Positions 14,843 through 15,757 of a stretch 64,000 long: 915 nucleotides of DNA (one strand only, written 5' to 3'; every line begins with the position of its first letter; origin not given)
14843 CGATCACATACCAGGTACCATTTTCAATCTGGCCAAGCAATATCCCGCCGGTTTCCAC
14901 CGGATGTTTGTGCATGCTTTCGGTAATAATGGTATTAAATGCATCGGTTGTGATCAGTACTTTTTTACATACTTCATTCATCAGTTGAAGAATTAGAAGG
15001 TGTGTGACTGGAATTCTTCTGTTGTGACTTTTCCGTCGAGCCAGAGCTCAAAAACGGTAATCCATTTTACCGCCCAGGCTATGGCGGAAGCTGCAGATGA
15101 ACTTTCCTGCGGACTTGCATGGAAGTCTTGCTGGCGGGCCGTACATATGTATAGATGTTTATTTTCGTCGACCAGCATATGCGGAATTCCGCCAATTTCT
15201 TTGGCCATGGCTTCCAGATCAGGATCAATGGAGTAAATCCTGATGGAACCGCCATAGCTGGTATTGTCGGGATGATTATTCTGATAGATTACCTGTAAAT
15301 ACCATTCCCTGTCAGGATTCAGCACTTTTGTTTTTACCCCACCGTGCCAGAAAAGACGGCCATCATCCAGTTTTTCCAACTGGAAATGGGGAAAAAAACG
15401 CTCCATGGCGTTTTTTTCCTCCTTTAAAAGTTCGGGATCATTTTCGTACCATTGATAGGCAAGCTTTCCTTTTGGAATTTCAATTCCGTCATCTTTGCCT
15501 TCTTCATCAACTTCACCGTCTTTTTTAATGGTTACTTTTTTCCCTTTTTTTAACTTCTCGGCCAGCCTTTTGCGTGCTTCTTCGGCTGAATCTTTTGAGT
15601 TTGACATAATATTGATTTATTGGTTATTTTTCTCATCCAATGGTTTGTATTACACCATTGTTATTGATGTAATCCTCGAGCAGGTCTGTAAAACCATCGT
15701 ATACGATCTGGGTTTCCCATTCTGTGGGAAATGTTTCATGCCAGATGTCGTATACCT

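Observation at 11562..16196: Six-gene operon built around an E2-like / JAB / E1-like core with no ubiquitin-like gene and no CD-NTase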

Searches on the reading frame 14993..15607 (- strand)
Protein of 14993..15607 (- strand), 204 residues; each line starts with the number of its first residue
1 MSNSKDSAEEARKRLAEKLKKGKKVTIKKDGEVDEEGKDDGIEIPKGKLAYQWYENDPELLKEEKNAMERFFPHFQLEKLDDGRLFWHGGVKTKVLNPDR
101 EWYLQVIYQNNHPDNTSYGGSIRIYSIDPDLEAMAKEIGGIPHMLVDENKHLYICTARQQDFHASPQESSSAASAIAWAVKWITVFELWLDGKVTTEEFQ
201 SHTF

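Call 3: search_protein_families(library=pfam, proteins=[window:14993-15607:-], max_evalue=1)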
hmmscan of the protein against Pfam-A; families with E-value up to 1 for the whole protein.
window:14993-15607:- (204 aa): 0 families

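Call 4: search_protein_families(library=padloc, proteins=[window:14993-15607:-], max_evalue=1)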
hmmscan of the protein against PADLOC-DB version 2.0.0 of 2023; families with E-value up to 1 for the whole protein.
window:14993-15607:- (204 aa): 9 families
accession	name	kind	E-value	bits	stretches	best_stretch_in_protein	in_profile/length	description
PDLC00877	E2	-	6.9e-13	46.8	1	60-190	7-128/150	E2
PDLC00876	E2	-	1.8e-12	45.3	1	61-191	12-125/158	E2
PDLC00863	E2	-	7.1e-09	33.9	1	61-190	11-127/149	E2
PDLC00864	E2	-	1.6e-08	32.7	1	57-190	8-129/153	E2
PDLC00873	E2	-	1.8e-06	26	1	119-190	25-92/110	E2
PDLC00858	E2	-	5.1e-06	24.7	1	65-194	19-126/148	E2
PDLC00862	E2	-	1.9e-05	22.7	1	60-202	25-147/150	E2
PDLC00866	E2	-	0.00018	19.5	1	130-191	5-66/82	E2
PDLC00860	E2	-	0.00059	17.6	1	50-89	8-45/188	E2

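Call 5: search_protein_families(library=ncbifam, proteins=[window:14993-15607:-], max_evalue=1)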
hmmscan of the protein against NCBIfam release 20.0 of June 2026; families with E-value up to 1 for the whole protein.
window:14993-15607:- (204 aa): 0 families

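Call 48: find_homologous_proteins(query=window:14993-15607:-, max_evalue=0.00001)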
Query window:14993-15607:- (204 aa): 92 proteins with E <= 0.00001 among 373 candidates.
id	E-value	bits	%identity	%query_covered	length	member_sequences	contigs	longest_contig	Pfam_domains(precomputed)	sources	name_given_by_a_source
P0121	1.1e-135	468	100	100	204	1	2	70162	PF26395.1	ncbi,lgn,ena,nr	ncbi:MAG: hypothetical protein K9G58_11760 [Bacteroidales bacterium]|nr:hypothetical protein [Bacter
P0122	4.4e-112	391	85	98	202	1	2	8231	PF26395.1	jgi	jgi:hypothetical protein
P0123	2.3e-109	382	80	100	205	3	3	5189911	PF26395.1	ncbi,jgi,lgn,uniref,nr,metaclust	ncbi:hypothetical protein PbJCM13498_33450 [Prolixibacter bellariivorans]|uniref:Type II CBASS E2 pr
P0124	1.1e-106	373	79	100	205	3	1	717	PF26395.1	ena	-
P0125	2.3e-104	366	76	100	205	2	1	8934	PF26395.1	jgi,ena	-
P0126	1.1e-102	360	73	100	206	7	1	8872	PF26395.1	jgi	jgi:hypothetical protein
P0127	5.0e-101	355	74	100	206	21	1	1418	PF26395.1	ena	-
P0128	8.5e-100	351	75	100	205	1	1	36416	PF26395.1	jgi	-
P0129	1.2e-94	334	72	100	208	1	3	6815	PF26395.1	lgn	-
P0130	1.8e-71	258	52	98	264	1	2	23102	PF26395.1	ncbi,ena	-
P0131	3.4e-69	251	76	69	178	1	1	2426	PF26395.1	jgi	-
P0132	1.1e-67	246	57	100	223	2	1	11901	PF26395.1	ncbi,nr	ncbi:MAG: hypothetical protein M1485_03445 [Chloroflexi bacterium]|nr:hypothetical protein [Chlorofl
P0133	2.0e-66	242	53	98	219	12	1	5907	PF26395.1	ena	-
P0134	1.3e-62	229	52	99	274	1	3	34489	PF26395.1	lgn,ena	-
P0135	1.9e-62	229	50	99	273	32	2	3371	PF26395.1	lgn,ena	-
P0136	4.4e-62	228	50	99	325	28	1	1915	PF26395.1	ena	-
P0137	1.3e-61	226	50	95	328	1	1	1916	PF26395.1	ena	-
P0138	2.5e-61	225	52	90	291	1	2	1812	PF26395.1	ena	-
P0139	2.6e-61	225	50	99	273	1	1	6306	PF26395.1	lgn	-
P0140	3.0e-61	225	50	98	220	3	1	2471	PF26395.1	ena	-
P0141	4.1e-61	224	49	98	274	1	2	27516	PF26395.1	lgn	-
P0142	1.1e-60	223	53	99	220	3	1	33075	PF26395.1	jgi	-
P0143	6.6e-60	220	50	96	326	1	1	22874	PF26395.1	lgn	-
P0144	1.1e-58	216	46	100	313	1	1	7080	PF26395.1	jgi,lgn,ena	-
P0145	1.3e-58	216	50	99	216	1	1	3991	PF26395.1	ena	-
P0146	2.2e-58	215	49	99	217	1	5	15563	PF26395.1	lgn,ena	-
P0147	2.6e-58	215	50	99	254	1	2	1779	PF26395.1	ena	-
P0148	2.0e-57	212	51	99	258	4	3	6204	PF26395.1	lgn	-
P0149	2.1e-57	212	49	87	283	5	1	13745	PF26395.1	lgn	-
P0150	5.5e-57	211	48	98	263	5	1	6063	PF26395.1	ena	-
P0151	7.5e-57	210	45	94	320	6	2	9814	PF26395.1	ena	-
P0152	7.9e-56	207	49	87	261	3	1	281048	PF26395.1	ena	-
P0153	8.9e-56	207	48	87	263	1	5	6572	PF26395.1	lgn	-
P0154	9.8e-56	207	48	87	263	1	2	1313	PF26395.1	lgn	-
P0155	1.2e-55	206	48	87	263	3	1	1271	PF26395.1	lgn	-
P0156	1.4e-55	206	48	87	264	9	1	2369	PF26395.1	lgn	-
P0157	1.5e-55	206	48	87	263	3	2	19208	PF26395.1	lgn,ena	-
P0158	1.7e-55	206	48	87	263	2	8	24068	PF26395.1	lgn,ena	-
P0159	1.7e-55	206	48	87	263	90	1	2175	PF26395.1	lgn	-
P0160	1.7e-55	206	48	87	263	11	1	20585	PF26395.1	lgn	-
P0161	2.1e-55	206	48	87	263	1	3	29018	PF26395.1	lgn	-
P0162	3.1e-55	205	48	87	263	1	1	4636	PF26395.1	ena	-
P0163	4.7e-55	205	48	87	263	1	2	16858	PF26395.1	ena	-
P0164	1.1e-54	203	48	87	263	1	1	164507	PF26395.1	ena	-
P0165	1.9e-54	203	44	94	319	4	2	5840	PF26395.1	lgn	-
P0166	3.7e-54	202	48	87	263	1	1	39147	PF26395.1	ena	-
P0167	5.5e-54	201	48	97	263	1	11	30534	PF26395.1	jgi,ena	-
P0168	6.7e-54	201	48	89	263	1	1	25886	PF26395.1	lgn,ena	-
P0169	7.7e-54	201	48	86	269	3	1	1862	PF26395.1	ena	-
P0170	8.8e-54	200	48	89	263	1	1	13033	PF26395.1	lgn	-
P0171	8.9e-54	200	48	89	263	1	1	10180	PF26395.1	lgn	-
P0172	1.3e-53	200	48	99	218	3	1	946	PF26395.1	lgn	-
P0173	1.9e-53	199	50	94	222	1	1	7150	PF26395.1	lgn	-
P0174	3.3e-53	199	47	89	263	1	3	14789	PF26395.1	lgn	-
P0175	3.7e-53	198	49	99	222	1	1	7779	PF26395.1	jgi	jgi:hypothetical protein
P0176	4.0e-53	198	47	89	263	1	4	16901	PF26395.1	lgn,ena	-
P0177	5.2e-53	198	44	96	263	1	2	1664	PF26395.1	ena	-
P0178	8.2e-53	197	48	86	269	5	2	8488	PF26395.1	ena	-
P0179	1.1e-52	197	55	74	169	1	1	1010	PF26395.1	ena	-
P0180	1.6e-52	196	46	94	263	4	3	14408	PF26395.1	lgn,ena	-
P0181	2.6e-52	196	41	99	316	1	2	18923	PF26395.1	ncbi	-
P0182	2.8e-52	196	45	96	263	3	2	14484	PF26395.1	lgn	-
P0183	3.1e-52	195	46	98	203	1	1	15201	PF26395.1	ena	-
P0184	7.9e-52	194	55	79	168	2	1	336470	PF26395.1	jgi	jgi:hypothetical protein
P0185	5.4e-51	191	54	80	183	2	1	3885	PF26395.1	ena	-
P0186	2.5e-50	189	46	98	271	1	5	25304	PF26395.1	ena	-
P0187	2.5e-50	189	44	94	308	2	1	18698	PF26395.1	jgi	-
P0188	1.1e-49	187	45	89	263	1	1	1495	PF26395.1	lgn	-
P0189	3.2e-49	186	48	87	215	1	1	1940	PF26395.1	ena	-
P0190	4.4e-49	185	48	87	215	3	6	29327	PF26395.1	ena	-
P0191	4.4e-49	185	48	87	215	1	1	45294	PF26395.1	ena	-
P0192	4.9e-49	185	48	87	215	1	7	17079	PF26395.1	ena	-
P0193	6.9e-49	184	46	93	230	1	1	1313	PF26395.1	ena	-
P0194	2.1e-48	183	43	94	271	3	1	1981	PF26395.1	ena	-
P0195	3.0e-48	182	42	94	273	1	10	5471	PF26395.1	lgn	-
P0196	4.4e-48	182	47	87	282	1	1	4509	PF26395.1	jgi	jgi:hypothetical protein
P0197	1.3e-47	180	45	98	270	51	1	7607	PF26395.1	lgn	-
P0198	5.6e-47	178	43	96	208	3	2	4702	PF26395.1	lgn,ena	-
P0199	8.8e-47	178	43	97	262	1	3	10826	PF26395.1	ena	-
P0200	1.4e-46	177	50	76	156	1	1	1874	PF26395.1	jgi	jgi:hypothetical protein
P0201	4.3e-46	175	40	94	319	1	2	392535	PF26395.1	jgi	jgi:hypothetical protein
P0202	6.1e-46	175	44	95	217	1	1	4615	PF26395.1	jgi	jgi:hypothetical protein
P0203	1.0e-45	174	43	94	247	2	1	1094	PF26395.1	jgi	jgi:hypothetical protein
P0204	1.5e-45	174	45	94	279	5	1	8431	PF26395.1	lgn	-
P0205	1.7e-45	173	46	97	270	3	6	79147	PF26395.1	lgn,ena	-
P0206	4.7e-45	172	44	95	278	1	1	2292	PF26395.1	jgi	jgi:hypothetical protein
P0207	1.9e-44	170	44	94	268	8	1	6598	PF26395.1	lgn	-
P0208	4.6e-44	169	44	97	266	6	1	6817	PF26395.1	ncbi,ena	-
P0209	6.7e-43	165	42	97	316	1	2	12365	PF26395.1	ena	-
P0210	8.6e-41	158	44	88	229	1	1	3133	PF26395.1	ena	-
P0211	2.7e-37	147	41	85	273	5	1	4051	PF26395.1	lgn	-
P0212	4.2e-32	130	46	74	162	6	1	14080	PF26395.1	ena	-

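Call 57: search_solved_structures(query=window:14993-15607:-, max_evalue=1, show_alignments=2)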
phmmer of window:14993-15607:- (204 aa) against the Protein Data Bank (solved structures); distinct sequences matched with E-value up to 1: 1.
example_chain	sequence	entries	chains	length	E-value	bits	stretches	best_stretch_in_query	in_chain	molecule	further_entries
3w9a_A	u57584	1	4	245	0.22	14.5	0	79-120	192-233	Putative uncharacterized protein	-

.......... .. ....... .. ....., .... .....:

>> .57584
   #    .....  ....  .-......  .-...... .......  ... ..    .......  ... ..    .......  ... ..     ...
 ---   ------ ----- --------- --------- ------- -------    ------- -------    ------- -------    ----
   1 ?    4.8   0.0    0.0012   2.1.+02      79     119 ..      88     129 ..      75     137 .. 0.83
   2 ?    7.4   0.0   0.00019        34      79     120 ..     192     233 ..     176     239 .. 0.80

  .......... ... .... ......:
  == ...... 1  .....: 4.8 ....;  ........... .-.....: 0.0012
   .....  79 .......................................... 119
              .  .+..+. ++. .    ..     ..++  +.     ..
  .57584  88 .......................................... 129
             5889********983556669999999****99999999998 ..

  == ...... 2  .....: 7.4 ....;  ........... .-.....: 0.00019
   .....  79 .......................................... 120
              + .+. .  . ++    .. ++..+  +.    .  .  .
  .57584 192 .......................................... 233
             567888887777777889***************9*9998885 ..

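Call 58: search_solved_structures(query=A2, max_evalue=1, show_alignments=2)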
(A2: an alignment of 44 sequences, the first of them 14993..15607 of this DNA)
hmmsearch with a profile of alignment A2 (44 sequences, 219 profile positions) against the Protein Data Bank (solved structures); distinct sequences matched with E-value up to 1: 2.
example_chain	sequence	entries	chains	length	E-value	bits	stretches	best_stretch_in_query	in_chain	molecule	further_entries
8hsb_B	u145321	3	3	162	0.096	15.5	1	97-206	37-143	Type VI secretion protein | E2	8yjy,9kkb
1vf6_C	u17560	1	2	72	0.23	14.2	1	141-167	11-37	MAGUK p55 subfamily member 5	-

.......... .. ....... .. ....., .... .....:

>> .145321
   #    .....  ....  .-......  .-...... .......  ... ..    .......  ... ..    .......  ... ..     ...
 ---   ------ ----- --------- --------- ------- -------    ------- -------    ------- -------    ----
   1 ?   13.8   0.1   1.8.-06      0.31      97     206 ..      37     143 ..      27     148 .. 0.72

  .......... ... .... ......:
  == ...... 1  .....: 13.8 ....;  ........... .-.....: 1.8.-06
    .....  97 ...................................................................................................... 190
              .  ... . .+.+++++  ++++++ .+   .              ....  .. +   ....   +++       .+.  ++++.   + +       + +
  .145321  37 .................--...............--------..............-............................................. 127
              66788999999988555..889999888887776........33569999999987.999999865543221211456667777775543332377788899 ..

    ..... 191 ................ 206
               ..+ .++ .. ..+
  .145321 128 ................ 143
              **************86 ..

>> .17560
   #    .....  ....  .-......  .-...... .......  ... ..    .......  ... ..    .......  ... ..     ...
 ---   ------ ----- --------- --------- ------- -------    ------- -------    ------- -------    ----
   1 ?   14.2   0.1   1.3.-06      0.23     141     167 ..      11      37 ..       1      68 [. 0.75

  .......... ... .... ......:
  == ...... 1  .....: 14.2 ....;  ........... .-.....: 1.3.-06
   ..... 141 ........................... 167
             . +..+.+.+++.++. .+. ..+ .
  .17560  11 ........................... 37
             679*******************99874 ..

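Call 60: predict_structure(alignment_id=A2)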
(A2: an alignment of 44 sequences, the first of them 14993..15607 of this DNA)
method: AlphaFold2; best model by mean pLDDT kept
length: 204 residues; sequences in the alignment: 44
mean_pLDDT: 74.2   pTM: 0.75
mean pLDDT of the five models: 74.2, 73.6, 71.5, 71.5, 71.1
residues with pLDDT >= 90: 58; 70-90: 80; 50-70: 33; < 50: 33
segments of 3 or more residues with pLDDT < 50: 1-3, 23-50
pLDDT, mean of each block of 10 residues (from residue 1): 64 73 40 32 35 73 88 91 88 87 88 54 88 89 88 77 61 87 92 90 73
secondary structure, 60 per line:
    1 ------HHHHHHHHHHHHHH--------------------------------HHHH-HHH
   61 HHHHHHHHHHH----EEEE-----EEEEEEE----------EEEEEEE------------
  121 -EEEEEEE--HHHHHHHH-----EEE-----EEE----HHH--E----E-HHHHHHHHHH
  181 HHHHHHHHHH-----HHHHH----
elements in order: H7-20 H53-56 H58-71 E76-79 E85-91 E102-108 E122-128 H131-138 E144-146 E152-154 H171-190 H196-200

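Call 64: fold_search(model_id=the predicted structure, library=pdb)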
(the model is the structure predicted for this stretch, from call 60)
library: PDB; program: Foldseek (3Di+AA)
matches with E <= 10: 463; with E <= 0.001: 1
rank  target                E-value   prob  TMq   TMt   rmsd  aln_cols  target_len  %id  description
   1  8yjy_B                9.0e-04  1.00  0.48  0.61   4.2       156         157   21  Cryo-EM Structure of CdnG-E2 complex from Serratia marcescens (released 2024-05-01)
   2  8hsb_B                4.6e-03  1.00  0.45  0.56   5.2       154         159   23  Cryo-EM Structure of CdnG-E2 complex from Serratia marcescens (UltrAuFoil) (released 2024-05-01)
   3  5nl8                  1.4e-01  0.51  0.36  0.38   8.1       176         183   16  Pex4 of Hansenula Polymorpha (released 2018-01-24)
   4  1i7k_A                2.2e-01  0.54  0.36  0.46   5.4       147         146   11  CRYSTAL STRUCTURE OF HUMAN MITOTIC-SPECIFIC UBIQUITIN-CONJUGATING ENZYME, UBCH10 (released 2001-04-04)
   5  3rz3_A                2.3e-01  0.47  0.36  0.42   6.5       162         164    9  Human Cdc34 E2 in complex with CC0651 inhibitor (released 2011-07-06)
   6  5a31_Q                3.1e-01  0.30  0.32  0.37   6.8       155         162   11  Structure of the human APC-Cdh1-Hsl1-UbcH10 complex. (released 2015-11-18)
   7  4mdk_B                3.7e-01  0.35  0.34  0.41   6.6       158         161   11  Cdc34-ubiquitin-CC0651 complex (released 2013-12-11)
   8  3k1l_B                4.1e-01  0.25  0.21  0.12  17.1       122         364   10  Crystal Structure of FANCL (released 2010-02-16)
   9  1yf9_C                4.1e-01  0.15  0.27  0.32  10.5       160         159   14  Structural analysis of Leishmania major ubiquitin conjugating enzyme E2 (released 2005-02-22)
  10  7w76_B                4.3e-01  0.23  0.32  0.39   9.3       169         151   12  Crystal structure of the K. lactis Bre1 RBD in complex with Rad6, crystal form II (released 2023-03-29)
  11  4yii_U                4.6e-01  0.21  0.32  0.40   6.8       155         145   11  Structure of an APC2-UBCH10 complex reveals distinctive cullin-RING ligase mechanism for Anaphase-promoting complex/Cy (released 2015-04-08)
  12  5l9u_U                4.6e-01  0.14  0.26  0.33  13.9       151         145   14  Model of human Anaphase-promoting complex/Cyclosome (APC/C-CDH1) with a cross linked Ubiquitin variant-substrate-UBE2C (released 2016-09-14)
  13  2gre_E                4.6e-01  0.05  0.16  0.11  21.8       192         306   11  Crystal structure of Deblocking aminopeptidase from Bacillus cereus (released 2006-05-23)
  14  4ap4_B                4.9e-01  0.25  0.31  0.38   6.2       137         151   14  Rnf4 - ubch5a - ubiquitin heterotrimeric complex (released 2012-07-25)
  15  2h2y_A                5.2e-01  0.35  0.33  0.45   4.9       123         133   11  Crystal structure of ubiquitin conjugating enzyme E2 from plasmodium falciparum (released 2006-06-20)
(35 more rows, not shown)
